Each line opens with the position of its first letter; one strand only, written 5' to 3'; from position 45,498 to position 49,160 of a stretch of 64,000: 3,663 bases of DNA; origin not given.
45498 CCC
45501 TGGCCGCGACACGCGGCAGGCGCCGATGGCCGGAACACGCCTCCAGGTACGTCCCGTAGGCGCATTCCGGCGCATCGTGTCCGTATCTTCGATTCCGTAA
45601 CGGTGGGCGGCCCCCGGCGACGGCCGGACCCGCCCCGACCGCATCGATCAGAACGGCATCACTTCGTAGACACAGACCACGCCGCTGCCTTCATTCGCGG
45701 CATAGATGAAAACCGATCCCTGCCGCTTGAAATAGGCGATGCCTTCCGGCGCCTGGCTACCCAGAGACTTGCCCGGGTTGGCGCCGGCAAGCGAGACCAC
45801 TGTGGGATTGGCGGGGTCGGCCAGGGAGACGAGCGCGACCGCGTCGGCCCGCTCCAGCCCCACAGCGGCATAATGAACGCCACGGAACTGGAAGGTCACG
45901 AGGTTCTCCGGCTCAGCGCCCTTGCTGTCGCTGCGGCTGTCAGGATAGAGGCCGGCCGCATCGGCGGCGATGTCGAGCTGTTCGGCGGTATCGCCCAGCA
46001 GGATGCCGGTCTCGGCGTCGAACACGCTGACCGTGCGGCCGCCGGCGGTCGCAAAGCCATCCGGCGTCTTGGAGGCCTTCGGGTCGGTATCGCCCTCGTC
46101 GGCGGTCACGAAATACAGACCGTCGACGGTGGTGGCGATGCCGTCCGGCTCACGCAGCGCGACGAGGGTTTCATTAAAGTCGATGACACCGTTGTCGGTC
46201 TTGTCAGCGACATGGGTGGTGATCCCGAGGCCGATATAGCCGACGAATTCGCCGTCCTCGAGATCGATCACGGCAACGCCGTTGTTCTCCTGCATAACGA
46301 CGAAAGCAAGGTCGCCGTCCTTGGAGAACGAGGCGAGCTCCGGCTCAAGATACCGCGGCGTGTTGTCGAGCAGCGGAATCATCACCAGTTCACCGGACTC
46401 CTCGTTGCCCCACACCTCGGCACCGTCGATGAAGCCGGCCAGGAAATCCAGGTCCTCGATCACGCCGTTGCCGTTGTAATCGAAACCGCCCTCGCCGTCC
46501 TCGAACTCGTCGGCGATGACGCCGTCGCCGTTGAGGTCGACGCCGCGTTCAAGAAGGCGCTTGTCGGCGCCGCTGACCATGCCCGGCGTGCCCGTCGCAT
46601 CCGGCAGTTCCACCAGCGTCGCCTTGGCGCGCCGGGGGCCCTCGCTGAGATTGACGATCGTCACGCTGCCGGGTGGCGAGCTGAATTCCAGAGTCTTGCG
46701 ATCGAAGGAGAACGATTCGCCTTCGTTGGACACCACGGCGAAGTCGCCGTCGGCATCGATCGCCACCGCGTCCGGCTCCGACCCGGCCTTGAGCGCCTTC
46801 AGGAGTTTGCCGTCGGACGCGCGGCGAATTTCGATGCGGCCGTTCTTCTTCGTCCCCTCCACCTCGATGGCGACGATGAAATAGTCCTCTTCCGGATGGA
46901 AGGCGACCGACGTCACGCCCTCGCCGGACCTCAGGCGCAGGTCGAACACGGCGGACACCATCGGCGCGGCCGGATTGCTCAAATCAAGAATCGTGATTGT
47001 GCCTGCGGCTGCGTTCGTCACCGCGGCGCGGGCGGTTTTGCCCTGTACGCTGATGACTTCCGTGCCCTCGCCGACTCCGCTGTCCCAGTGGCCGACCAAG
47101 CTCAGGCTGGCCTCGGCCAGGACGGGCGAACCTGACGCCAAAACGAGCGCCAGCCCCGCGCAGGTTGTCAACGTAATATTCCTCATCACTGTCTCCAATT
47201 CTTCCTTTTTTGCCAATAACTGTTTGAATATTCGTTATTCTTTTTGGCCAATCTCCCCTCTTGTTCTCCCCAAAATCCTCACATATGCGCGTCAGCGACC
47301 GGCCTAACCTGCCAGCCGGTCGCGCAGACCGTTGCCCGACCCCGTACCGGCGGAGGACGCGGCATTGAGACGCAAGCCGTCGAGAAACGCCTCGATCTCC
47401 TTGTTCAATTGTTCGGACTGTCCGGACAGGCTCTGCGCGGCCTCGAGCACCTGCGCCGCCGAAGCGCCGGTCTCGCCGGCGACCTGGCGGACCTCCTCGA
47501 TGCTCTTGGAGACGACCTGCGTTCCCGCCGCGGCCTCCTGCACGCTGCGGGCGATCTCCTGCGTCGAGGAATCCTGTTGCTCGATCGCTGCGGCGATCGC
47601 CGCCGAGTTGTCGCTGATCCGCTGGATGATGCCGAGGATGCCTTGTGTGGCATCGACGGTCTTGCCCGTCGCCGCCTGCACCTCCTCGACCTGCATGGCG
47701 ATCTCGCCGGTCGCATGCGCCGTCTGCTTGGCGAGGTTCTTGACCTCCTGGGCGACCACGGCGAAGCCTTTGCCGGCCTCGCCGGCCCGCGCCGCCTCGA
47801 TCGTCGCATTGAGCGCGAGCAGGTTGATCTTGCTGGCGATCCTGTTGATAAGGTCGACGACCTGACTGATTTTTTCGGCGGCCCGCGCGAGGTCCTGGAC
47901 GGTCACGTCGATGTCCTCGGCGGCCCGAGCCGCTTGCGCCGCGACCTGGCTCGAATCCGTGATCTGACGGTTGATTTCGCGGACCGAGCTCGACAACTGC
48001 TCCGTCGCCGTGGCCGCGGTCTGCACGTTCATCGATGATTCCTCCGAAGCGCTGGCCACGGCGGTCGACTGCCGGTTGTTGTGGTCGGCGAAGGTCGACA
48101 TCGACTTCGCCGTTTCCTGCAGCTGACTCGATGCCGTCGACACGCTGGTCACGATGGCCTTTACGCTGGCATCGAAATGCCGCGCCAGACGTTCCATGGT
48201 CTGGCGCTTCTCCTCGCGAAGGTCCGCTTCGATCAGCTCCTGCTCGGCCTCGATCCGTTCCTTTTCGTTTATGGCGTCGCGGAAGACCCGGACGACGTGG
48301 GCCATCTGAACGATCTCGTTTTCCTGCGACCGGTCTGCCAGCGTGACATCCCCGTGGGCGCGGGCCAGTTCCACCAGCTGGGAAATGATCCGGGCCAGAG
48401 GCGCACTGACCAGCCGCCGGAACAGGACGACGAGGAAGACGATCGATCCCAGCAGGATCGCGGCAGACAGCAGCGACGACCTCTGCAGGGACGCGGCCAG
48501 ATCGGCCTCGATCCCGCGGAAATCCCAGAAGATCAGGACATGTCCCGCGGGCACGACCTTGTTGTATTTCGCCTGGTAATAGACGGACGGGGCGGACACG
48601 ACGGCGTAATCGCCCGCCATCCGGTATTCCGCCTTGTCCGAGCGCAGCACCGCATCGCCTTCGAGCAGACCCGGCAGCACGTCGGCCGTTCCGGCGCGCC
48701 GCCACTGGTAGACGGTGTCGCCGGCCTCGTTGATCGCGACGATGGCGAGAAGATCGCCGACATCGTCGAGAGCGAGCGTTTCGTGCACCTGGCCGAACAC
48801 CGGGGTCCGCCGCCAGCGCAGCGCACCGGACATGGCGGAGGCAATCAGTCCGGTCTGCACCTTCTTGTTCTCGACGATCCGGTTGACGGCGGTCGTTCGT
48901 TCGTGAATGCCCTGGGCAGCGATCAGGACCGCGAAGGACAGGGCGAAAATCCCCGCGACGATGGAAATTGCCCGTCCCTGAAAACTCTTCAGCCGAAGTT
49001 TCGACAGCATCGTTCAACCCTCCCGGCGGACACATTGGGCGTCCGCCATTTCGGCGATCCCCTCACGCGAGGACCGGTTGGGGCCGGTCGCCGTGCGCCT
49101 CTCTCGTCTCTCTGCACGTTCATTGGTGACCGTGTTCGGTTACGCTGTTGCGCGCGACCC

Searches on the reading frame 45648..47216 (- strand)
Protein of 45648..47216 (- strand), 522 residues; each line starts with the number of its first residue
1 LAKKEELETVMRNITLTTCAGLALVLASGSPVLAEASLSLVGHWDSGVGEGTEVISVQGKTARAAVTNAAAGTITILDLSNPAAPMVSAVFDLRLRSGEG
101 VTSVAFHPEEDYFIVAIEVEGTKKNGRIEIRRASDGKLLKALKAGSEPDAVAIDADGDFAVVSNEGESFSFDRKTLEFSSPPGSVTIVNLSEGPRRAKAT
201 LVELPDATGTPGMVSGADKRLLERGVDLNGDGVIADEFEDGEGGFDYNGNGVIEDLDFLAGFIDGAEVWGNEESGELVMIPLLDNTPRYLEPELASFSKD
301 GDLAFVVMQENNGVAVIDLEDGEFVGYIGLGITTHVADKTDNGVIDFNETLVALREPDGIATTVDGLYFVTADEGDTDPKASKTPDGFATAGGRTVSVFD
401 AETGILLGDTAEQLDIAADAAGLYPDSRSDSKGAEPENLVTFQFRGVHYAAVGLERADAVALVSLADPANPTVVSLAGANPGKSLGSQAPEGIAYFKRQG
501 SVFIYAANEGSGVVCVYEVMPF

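Call 75: search_protein_families(library=pfam, proteins=[window:45648-47216:-], max_evalue=0.001)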
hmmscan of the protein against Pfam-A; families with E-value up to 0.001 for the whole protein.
window:45648-47216:- (522 aa): 1 family
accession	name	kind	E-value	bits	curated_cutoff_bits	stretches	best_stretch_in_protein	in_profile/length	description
PF22494.2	choice_anch_I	-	2e-24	86.7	32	3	52-194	15-147/489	Choice-of-anchor I domain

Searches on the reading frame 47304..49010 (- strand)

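Call 3: search_protein_families(library=pfam, proteins=[window:47304-49010:-], max_evalue=0.01)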
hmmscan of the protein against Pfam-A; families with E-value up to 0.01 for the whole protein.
window:47304-49010:- (568 aa): 1 family
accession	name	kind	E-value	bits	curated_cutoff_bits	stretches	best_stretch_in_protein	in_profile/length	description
PF00015.26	MCPsignal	-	1.1e-29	103.9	34.6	1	352-510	6-171/172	Methyl-accepting chemotaxis protein (MCP) signalling domain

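Call 4: search_protein_families(library=ncbifam, proteins=[window:47304-49010:-], max_evalue=0.01)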
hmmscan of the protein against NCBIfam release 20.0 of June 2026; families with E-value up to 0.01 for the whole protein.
window:47304-49010:- (568 aa): 8 families
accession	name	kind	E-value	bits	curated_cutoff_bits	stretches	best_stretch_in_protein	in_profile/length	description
NF041847.1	transduc_aer2_vibrio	equivalog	3e-21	75.4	1200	1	261-542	475-752/804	aerotaxis transducer Aer2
NF058645.1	MCPCtpMPsAe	equivalog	3.1e-21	75.7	900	1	178-537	206-551/558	methyl-accepting chemotaxis protein CtpM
NF047851.1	MCPCitTducer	equivalog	3.8e-18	65.9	900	1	256-542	233-514/553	methyl-accepting chemotaxis citrate transducer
NF007309.0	PRK09793.1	equivalog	4.9e-18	65.4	903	1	281-526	250-508/533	methyl-accepting chemotaxis protein IV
NF011622.0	PRK15048.1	equivalog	9.4e-18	64.6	900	1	271-542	246-513/553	methyl-accepting chemotaxis protein II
NF011615.0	PRK15041.1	equivalog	5e-16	58.5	947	1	260-538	241-511/554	methyl-accepting chemotaxis protein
NF050802.1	AspChtxCcaA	equivalog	6.9e-15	54.4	1300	1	280-441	481-632/700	aspartate chemotaxis receptor CcaA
NF002572.0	PRK02224.1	equivalog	0.0036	15.7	1087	1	233-542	274-577/888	DNA double-strand break repair ATPase Rad50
